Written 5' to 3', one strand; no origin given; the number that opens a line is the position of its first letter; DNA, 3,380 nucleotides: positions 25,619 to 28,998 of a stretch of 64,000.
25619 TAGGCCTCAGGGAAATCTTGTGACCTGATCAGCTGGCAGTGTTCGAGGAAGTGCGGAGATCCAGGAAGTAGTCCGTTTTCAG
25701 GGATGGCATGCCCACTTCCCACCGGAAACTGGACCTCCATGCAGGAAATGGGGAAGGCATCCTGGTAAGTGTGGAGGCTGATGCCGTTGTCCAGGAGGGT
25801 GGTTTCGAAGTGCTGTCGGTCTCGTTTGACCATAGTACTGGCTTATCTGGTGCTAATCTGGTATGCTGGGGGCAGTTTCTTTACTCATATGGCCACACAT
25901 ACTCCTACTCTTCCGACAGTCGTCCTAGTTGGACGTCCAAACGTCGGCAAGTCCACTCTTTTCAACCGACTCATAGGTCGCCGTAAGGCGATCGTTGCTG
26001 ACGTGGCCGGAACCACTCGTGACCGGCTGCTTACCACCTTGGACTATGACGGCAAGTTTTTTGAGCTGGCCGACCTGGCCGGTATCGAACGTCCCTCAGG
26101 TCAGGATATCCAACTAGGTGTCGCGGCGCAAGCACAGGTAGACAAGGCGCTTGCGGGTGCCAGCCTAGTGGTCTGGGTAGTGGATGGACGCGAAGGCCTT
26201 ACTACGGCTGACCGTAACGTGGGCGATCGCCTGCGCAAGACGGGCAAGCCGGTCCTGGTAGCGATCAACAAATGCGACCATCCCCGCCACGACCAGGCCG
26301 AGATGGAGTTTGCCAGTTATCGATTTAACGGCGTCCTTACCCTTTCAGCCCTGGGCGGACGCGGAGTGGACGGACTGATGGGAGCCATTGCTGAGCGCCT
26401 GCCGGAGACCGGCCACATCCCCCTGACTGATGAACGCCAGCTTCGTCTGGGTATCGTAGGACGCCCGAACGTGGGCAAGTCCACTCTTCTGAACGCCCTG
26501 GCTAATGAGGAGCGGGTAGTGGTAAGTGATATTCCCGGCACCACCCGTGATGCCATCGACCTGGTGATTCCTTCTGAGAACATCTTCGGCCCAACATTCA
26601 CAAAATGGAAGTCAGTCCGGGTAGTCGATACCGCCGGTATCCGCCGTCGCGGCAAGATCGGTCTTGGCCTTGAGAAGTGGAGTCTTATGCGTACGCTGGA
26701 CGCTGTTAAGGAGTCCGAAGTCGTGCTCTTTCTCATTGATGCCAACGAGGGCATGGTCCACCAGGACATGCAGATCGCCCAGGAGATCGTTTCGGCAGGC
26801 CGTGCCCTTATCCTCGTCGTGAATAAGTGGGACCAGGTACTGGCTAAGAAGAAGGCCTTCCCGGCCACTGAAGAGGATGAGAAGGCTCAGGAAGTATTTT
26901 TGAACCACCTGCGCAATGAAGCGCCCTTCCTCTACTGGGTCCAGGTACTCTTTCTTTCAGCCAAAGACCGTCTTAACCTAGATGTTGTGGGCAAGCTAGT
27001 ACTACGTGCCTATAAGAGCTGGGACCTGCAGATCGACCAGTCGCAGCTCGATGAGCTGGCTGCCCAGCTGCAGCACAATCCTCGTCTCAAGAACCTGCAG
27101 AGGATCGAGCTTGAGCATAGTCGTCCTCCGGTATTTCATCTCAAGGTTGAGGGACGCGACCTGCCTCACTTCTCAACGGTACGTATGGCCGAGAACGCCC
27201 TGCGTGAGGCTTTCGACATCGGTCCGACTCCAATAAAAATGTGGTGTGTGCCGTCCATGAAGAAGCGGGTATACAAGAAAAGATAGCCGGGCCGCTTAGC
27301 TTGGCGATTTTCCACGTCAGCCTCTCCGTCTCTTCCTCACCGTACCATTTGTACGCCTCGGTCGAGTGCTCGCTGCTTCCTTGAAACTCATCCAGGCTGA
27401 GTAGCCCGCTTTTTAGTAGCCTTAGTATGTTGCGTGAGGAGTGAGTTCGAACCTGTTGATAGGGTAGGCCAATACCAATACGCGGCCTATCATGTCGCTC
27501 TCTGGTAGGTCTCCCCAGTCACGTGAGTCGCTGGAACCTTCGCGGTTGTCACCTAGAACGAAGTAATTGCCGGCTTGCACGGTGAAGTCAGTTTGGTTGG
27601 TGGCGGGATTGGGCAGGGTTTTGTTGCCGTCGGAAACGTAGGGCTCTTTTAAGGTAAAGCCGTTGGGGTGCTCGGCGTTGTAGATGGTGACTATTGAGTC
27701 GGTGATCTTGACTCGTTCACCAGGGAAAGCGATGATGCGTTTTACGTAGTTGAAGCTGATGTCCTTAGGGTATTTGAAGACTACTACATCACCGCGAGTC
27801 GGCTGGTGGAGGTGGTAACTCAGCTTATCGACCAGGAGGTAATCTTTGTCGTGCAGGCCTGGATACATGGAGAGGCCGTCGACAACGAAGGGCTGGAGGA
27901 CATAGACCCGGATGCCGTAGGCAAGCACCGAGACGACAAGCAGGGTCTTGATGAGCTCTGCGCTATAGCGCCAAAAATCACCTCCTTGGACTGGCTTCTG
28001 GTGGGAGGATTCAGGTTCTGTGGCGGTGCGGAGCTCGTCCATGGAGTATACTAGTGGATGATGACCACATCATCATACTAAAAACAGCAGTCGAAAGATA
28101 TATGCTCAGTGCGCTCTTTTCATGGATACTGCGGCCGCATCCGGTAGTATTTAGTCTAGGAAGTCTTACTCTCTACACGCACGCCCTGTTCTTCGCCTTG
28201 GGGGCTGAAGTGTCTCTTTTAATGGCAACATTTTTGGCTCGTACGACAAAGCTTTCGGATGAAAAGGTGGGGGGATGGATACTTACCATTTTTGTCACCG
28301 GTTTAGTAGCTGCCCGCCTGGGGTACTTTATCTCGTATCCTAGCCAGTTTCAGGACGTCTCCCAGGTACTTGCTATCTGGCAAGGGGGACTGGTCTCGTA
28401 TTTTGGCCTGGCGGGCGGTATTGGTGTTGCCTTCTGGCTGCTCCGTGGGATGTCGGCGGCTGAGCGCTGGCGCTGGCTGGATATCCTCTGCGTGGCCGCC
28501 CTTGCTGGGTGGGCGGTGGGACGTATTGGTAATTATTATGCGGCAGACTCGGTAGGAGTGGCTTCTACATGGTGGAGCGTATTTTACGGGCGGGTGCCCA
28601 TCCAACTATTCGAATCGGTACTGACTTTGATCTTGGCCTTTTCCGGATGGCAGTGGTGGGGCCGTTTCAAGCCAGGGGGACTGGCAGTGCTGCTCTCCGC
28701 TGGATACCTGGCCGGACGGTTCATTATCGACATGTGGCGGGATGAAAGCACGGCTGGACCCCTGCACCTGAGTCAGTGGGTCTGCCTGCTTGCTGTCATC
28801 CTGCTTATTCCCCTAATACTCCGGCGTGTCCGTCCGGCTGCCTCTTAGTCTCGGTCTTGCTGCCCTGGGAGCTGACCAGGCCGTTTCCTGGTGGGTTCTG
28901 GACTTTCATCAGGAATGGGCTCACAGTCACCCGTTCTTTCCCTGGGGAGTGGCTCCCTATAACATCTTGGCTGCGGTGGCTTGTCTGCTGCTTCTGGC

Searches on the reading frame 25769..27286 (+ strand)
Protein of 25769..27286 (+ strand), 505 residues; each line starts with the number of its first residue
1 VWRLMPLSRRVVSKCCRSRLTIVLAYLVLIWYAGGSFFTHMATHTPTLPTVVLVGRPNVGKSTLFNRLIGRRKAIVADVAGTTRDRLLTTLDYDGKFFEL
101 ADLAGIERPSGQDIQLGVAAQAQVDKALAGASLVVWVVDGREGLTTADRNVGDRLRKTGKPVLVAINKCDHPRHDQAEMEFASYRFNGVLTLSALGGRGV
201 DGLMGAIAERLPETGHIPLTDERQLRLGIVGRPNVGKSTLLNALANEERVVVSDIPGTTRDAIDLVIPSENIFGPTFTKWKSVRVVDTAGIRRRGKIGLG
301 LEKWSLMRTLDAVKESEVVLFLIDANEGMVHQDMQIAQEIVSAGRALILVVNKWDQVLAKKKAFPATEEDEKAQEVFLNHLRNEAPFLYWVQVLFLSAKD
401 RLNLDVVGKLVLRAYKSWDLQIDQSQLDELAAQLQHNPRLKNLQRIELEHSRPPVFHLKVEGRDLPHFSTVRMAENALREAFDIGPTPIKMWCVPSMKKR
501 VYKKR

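Call 9: search_protein_families(library=pfam, proteins=[window:25769-27286:+], max_evalue=0.001)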
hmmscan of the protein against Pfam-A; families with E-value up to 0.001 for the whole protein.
window:25769-27286:+ (505 aa): 18 families
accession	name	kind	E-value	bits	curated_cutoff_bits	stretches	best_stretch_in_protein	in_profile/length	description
PF01926.29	MMR_HSR1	-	1.5e-53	180.2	21.9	2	50-168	1-113/113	50S ribosome-binding GTPase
PF02421.24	FeoB_N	-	2.4e-22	79.6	27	2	50-183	2-129/156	Ferrous iron transport protein B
PF00009.33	GTP_EFTU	-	7.5e-19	68.5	26.5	2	123-212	85-187/188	Elongation factor Tu GTP binding domain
PF00350.29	Dynamin_N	-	3.1e-12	47.3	27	0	228-260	2-34/168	Dynamin family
PF03193.22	RsgA_GTPase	-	1.6e-08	35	30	0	50-82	108-140/174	RsgA GTPase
PF00005.33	ABC_tran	-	5.4e-06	27.5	25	0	224-250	11-37/137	ABC transporter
PF14714.11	KH_dom-like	-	2.2e-05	25.1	27.3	1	443-492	30-79/81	KH-domain-like of EngA bacterial GTPase enzymes, C-terminal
PF08477.19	Roc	-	3.1e-05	24.6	27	0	51-72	2-23/119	Ras of Complex, Roc, domain of DAPkinase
PF03308.22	MeaB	-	4.6e-05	23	23.1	0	223-246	32-55/273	Methylmalonyl Co-A mutase-associated GTPase MeaB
PF00071.28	Ras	-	6.6e-05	23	21.6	0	51-176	2-121/162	Ras family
PF13191.12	AAA_16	-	0.00027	21.9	32.6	0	43-177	19-149/167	AAA ATPase domain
PF13401.12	AAA_22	-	0.0003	21.6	27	0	229-259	10-45/130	AAA domain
PF09439.16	SRPRB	-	0.0003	20.6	25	0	49-108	4-58/178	Signal recognition particle receptor beta subunit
PF13238.12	AAA_18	-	0.00044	21.2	29.4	0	228-253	2-29/128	AAA domain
PF03266.21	NTPase_1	-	0.0006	20.1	23.9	0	51-75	2-26/168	NTPase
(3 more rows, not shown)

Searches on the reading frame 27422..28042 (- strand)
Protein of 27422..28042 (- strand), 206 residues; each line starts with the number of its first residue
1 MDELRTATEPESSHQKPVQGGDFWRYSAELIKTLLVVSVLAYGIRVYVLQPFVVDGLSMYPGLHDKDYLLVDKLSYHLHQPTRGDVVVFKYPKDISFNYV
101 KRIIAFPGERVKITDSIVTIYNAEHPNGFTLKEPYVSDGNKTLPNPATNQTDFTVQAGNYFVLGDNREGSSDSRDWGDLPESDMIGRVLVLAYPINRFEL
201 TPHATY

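Call 23: search_protein_families(library=pfam, proteins=[window:27422-28042:-], max_evalue=0.00001)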
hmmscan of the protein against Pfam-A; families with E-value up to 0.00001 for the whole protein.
window:27422-28042:- (206 aa): 1 family
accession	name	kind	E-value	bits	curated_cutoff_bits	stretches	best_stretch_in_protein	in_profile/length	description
PF10502.14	Peptidase_S26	-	4.1e-44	150.9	22.9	1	28-190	2-165/168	Signal peptidase, peptidase S26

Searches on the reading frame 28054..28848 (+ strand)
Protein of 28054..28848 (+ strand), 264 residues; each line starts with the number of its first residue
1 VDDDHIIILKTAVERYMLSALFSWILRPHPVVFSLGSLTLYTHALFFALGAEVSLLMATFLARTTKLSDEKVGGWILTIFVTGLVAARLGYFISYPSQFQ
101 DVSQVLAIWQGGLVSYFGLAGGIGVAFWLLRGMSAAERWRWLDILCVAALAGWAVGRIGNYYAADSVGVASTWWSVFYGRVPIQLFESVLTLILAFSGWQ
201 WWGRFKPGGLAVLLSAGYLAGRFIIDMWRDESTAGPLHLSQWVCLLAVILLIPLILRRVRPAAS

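Call 23: search_protein_families(library=pfam, proteins=[window:28054-28848:+], max_evalue=0.00001)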
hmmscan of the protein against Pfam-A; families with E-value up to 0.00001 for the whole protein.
window:28054-28848:+ (264 aa): 1 family
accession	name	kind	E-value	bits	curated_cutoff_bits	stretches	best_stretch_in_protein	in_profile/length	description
PF01790.23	LGT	-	1.8e-35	122.9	24.9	1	30-255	1-238/240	Prolipoprotein diacylglyceryl transferase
